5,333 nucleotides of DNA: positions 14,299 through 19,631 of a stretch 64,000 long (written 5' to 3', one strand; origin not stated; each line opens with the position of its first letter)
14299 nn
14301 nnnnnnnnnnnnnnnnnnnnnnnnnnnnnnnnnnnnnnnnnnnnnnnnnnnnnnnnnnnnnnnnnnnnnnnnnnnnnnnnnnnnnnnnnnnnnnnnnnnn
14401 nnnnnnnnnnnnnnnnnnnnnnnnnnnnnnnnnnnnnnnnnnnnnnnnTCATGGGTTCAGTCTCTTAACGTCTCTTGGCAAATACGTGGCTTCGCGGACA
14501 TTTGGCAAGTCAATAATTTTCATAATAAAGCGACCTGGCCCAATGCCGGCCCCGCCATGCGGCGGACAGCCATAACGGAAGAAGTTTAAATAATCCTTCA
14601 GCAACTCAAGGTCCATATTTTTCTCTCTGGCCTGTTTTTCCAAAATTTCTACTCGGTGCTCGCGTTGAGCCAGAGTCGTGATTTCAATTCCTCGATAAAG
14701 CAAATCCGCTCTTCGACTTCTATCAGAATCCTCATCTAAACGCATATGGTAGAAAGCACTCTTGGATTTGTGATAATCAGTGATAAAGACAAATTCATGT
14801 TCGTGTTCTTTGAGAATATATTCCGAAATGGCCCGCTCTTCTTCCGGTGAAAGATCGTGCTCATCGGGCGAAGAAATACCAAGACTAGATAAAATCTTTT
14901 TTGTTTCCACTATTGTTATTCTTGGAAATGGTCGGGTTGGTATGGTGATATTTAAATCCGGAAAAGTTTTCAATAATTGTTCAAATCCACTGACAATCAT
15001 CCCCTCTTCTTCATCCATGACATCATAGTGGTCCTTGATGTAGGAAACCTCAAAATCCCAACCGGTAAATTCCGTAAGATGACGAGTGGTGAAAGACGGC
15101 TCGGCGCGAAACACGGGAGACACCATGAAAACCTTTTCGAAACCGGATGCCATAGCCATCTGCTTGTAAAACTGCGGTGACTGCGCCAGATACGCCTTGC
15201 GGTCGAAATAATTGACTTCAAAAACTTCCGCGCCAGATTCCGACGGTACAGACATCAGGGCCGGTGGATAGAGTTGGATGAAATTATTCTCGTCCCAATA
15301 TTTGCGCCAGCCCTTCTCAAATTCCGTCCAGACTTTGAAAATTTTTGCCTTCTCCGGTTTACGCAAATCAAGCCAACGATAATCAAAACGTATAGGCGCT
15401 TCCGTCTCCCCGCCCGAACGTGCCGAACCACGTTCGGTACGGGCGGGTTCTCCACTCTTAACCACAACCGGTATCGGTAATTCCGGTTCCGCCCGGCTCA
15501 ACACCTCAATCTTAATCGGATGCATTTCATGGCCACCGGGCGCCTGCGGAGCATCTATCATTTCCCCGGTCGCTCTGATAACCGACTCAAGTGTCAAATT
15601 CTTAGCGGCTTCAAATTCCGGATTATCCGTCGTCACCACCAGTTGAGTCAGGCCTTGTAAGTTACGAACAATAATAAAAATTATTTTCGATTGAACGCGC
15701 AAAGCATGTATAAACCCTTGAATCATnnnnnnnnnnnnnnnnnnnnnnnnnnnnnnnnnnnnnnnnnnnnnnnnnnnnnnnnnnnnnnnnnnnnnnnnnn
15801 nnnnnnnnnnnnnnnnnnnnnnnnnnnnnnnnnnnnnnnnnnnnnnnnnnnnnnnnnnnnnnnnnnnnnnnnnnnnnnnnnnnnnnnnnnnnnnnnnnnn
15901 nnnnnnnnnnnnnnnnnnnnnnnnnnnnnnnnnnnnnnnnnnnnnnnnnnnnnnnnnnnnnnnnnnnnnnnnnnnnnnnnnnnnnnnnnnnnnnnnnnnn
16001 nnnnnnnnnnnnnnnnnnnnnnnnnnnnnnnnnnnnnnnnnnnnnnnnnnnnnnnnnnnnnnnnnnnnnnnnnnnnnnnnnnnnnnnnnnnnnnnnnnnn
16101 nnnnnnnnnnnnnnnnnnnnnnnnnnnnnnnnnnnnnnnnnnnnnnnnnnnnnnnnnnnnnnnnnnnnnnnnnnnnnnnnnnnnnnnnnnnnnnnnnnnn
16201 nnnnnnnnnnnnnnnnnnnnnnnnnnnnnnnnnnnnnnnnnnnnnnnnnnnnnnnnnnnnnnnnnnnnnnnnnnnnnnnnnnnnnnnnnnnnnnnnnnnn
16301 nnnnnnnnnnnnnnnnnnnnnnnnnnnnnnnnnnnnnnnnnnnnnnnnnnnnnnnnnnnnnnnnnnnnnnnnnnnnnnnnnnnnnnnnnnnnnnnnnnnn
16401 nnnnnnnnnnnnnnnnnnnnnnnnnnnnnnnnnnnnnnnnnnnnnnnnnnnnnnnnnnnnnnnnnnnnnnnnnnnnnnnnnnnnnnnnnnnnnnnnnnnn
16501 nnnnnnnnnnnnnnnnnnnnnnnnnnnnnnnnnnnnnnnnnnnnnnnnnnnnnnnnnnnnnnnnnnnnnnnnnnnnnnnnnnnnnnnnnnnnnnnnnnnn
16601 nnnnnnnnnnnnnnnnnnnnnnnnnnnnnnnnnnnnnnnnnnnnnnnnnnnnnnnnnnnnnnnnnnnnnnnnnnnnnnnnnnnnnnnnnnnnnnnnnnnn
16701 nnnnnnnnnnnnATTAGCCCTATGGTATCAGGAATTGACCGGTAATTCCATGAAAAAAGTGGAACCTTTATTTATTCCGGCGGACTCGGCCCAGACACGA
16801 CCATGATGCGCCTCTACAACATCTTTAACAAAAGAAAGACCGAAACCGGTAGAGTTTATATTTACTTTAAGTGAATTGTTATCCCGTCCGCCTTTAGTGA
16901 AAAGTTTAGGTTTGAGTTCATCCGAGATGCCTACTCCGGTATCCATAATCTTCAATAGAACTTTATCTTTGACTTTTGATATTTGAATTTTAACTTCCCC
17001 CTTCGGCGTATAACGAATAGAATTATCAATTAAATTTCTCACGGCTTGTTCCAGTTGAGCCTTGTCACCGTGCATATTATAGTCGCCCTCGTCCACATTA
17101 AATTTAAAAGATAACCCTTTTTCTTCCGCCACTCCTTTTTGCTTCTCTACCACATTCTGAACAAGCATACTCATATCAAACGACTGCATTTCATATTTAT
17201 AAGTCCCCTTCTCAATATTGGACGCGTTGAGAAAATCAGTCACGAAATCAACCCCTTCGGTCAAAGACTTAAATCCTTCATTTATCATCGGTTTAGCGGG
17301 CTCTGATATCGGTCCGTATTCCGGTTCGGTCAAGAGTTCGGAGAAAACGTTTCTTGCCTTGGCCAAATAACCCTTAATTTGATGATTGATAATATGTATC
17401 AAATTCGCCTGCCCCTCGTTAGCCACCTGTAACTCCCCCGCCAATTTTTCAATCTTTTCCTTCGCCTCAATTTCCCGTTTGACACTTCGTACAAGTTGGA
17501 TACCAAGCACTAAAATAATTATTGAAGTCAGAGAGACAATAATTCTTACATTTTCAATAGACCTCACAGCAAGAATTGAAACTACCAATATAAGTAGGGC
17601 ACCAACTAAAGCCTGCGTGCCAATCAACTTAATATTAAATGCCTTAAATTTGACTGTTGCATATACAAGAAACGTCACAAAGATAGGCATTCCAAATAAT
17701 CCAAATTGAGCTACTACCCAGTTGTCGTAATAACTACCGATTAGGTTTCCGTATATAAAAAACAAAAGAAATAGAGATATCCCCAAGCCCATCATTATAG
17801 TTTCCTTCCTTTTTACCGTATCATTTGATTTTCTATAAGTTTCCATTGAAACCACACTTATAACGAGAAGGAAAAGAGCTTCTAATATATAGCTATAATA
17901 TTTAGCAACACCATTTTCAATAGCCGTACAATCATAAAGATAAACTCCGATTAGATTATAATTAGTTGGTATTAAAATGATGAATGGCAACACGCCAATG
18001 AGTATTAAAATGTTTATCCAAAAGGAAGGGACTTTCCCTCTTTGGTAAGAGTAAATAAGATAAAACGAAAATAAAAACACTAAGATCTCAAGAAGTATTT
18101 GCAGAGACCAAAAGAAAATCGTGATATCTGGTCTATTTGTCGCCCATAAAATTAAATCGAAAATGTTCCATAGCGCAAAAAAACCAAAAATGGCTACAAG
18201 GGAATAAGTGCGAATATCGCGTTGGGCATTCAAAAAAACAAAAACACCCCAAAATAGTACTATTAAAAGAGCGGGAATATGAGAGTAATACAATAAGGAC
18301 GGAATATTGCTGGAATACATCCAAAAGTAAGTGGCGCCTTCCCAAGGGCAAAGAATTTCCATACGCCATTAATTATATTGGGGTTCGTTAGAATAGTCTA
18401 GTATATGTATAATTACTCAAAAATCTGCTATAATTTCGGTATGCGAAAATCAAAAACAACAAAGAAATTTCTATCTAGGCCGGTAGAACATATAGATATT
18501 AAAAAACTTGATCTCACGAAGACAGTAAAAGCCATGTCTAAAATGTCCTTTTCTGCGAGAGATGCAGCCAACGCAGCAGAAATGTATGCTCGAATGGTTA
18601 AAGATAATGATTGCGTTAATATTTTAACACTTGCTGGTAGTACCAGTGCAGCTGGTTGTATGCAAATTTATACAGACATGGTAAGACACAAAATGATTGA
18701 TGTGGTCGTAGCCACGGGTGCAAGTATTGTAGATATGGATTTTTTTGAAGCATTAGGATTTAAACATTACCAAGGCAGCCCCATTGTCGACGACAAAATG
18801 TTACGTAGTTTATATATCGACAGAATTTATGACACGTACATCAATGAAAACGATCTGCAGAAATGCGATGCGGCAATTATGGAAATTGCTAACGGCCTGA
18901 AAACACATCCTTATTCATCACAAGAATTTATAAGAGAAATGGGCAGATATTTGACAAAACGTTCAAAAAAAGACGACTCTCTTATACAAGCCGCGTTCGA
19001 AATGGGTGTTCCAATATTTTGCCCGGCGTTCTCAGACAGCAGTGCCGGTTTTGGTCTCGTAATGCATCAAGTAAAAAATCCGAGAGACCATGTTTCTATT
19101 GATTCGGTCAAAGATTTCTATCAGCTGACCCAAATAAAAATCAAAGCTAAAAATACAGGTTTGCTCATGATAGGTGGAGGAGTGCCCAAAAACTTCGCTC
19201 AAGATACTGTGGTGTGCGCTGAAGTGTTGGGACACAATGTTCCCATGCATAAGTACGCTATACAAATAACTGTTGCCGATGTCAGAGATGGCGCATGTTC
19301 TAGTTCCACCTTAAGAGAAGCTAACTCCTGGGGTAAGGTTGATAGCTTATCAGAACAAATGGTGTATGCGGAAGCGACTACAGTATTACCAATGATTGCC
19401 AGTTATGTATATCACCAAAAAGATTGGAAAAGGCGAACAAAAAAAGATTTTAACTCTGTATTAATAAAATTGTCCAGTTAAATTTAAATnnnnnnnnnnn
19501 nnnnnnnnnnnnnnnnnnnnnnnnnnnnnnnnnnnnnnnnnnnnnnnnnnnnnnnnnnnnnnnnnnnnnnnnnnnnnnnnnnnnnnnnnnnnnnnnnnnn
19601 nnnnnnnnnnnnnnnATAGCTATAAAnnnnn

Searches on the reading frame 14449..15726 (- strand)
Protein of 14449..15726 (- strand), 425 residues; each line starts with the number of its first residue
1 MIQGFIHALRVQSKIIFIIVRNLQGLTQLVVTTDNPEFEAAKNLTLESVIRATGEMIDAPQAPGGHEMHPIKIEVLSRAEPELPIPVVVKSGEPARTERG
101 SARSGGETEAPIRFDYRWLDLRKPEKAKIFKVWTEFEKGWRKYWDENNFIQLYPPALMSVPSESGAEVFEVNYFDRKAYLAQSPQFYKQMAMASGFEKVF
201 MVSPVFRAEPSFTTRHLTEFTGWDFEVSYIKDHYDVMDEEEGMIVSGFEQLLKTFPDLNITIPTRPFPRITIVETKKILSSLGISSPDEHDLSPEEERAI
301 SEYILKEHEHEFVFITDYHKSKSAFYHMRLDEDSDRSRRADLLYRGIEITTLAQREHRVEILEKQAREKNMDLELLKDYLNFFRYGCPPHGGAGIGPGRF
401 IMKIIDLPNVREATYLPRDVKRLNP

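Call 19: search_protein_families(library=pfam, proteins=[window:14449-15726:-], max_evalue=0.0001)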
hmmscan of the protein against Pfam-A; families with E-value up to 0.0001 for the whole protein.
window:14449-15726:- (425 aa): 2 families
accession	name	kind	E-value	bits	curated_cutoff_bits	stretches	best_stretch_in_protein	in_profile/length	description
PF00152.25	tRNA-synt_2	-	1.6e-72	244.6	25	1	112-419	4-307/308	tRNA synthetases class II (D, K and N)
PF01336.31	tRNA_anti-codon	-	2.9e-07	30.8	27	1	2-76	3-75/75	OB-fold nucleic acid binding domain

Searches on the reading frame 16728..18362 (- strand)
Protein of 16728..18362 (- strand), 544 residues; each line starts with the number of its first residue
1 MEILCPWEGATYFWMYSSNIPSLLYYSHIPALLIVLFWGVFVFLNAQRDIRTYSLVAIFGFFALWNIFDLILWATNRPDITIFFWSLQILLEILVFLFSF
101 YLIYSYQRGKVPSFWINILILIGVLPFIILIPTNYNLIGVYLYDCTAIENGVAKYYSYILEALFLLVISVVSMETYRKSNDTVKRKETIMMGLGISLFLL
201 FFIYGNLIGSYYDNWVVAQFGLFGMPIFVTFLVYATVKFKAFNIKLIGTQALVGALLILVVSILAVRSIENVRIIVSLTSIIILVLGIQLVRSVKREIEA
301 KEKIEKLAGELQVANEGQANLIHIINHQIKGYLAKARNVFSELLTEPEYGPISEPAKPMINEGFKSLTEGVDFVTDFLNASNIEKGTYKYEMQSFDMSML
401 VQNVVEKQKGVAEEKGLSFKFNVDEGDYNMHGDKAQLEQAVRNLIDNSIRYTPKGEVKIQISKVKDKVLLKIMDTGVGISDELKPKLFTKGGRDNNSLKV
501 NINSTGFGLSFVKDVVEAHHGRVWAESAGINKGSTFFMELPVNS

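Call 17: search_protein_families(library=pfam, proteins=[window:16728-18362:-], max_evalue=0.001)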
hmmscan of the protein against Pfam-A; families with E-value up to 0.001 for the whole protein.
window:16728-18362:- (544 aa): 2 families
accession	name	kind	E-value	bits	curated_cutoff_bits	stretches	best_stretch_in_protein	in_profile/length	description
PF02518.31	HATPase_c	-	7.3e-24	84.8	26.4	1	432-542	1-109/111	Histidine kinase-, DNA gyrase B-, and HSP90-like ATPase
PF14501.12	HATPase_c_5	-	0.00037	20.8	22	0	438-526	7-89/102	GHKL domain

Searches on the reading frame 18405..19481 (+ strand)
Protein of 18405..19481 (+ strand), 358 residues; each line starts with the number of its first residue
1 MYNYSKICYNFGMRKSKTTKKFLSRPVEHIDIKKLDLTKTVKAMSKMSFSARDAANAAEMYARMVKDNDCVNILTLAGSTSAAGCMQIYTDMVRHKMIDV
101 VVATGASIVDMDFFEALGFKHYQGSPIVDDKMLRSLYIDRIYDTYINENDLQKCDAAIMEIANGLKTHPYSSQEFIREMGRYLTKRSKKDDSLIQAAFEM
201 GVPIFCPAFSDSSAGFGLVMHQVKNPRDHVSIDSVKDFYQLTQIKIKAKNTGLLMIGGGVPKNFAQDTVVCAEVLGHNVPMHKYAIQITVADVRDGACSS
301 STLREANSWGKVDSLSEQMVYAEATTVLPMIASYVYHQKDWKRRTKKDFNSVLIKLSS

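Call 19: search_protein_families(library=pfam, proteins=[window:18405-19481:+], max_evalue=0.0001)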
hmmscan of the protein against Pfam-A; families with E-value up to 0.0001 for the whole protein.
window:18405-19481:+ (358 aa): 1 family
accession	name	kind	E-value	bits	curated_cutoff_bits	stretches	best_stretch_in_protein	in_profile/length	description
PF01916.23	DS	-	2.2e-94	316.4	27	1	41-334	3-287/288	Deoxyhypusine synthase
